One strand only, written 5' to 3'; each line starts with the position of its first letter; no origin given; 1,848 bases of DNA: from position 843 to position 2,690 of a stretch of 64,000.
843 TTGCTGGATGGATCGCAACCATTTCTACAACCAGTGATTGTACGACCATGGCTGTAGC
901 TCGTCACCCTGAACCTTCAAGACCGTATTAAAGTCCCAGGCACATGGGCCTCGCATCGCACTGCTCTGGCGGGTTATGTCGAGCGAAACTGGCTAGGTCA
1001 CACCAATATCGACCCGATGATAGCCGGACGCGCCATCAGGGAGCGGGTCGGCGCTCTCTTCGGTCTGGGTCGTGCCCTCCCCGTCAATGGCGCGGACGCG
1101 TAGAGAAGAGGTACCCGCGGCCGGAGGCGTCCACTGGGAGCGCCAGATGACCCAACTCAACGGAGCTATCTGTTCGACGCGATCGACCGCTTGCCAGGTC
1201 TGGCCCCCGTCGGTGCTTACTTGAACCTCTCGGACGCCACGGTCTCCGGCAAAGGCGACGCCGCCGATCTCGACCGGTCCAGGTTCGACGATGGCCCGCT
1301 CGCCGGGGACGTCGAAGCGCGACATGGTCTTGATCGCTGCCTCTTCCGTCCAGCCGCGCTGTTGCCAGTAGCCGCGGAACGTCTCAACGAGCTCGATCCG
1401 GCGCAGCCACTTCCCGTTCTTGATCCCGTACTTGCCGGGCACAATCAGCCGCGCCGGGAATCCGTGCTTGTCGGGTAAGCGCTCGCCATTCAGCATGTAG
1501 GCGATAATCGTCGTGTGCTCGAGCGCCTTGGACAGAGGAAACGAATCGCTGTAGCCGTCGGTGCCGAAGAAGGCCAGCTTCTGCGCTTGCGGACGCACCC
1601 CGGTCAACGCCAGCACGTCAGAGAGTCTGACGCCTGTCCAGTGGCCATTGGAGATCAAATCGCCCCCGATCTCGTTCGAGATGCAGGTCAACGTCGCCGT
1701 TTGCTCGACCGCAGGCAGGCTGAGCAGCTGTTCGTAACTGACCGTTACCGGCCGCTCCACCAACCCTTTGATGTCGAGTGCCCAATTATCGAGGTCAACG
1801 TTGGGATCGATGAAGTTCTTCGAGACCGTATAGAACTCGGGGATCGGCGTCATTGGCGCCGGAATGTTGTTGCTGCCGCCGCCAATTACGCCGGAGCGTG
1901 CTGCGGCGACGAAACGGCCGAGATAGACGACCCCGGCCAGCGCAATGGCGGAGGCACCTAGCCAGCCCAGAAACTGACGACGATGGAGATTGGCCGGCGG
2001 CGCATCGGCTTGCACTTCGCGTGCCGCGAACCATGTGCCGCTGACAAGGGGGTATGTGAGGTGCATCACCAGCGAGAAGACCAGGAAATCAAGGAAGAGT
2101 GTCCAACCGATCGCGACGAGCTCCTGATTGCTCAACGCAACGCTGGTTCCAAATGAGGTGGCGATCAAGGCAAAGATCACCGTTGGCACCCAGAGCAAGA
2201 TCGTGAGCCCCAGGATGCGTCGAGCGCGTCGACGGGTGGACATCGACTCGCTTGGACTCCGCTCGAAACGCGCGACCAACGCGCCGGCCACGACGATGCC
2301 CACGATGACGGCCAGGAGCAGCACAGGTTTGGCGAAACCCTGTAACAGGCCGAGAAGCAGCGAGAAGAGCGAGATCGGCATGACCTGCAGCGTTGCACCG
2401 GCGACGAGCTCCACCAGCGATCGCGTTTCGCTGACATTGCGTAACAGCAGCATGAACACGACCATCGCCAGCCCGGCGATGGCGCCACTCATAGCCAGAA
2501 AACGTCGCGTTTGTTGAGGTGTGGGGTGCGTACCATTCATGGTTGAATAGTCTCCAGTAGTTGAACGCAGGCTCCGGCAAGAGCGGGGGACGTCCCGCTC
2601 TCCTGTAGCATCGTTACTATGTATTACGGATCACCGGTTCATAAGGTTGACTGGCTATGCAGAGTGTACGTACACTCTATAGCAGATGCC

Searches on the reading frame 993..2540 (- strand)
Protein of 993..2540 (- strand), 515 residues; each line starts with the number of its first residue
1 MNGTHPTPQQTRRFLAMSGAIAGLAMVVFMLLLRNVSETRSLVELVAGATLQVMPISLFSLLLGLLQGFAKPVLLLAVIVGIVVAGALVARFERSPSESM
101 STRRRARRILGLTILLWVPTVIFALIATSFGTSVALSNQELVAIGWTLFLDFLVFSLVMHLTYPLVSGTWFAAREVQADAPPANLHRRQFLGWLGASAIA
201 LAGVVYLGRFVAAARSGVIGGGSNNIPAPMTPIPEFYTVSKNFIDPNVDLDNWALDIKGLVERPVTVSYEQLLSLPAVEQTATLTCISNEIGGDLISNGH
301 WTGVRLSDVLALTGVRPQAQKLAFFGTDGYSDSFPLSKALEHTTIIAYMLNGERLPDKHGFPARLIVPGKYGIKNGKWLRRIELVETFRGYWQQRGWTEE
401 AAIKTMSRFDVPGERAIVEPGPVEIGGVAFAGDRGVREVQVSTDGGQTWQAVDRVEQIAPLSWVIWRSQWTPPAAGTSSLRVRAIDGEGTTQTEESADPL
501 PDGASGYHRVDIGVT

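Call 71: list_cluster_members(proteins=[window:993-2540:-, window:2686-3738:+, window:6109-7221:+, window:12297-15173:-, window:15174-18539:-, window:25325-26320:+, window:30003-31439:-, window:32034-33131:+, window:39354-40610:+, window:63335-63868:-])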
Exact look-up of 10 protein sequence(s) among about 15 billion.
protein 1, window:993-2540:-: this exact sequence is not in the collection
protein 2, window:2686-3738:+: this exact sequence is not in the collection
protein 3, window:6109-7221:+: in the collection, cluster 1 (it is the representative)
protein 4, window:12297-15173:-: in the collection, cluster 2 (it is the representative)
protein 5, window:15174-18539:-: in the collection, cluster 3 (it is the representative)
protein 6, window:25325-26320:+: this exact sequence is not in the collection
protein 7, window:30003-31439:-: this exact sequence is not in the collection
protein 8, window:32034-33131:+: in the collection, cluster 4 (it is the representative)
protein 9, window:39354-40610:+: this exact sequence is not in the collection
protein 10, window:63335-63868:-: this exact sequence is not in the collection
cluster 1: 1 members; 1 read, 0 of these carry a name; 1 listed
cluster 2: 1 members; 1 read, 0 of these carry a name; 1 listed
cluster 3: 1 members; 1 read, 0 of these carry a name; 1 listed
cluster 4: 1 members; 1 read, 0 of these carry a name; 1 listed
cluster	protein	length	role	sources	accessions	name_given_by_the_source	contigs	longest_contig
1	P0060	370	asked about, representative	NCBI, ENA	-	-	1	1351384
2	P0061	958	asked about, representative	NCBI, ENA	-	-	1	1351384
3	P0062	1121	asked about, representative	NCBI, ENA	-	-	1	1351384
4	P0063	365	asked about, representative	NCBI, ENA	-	-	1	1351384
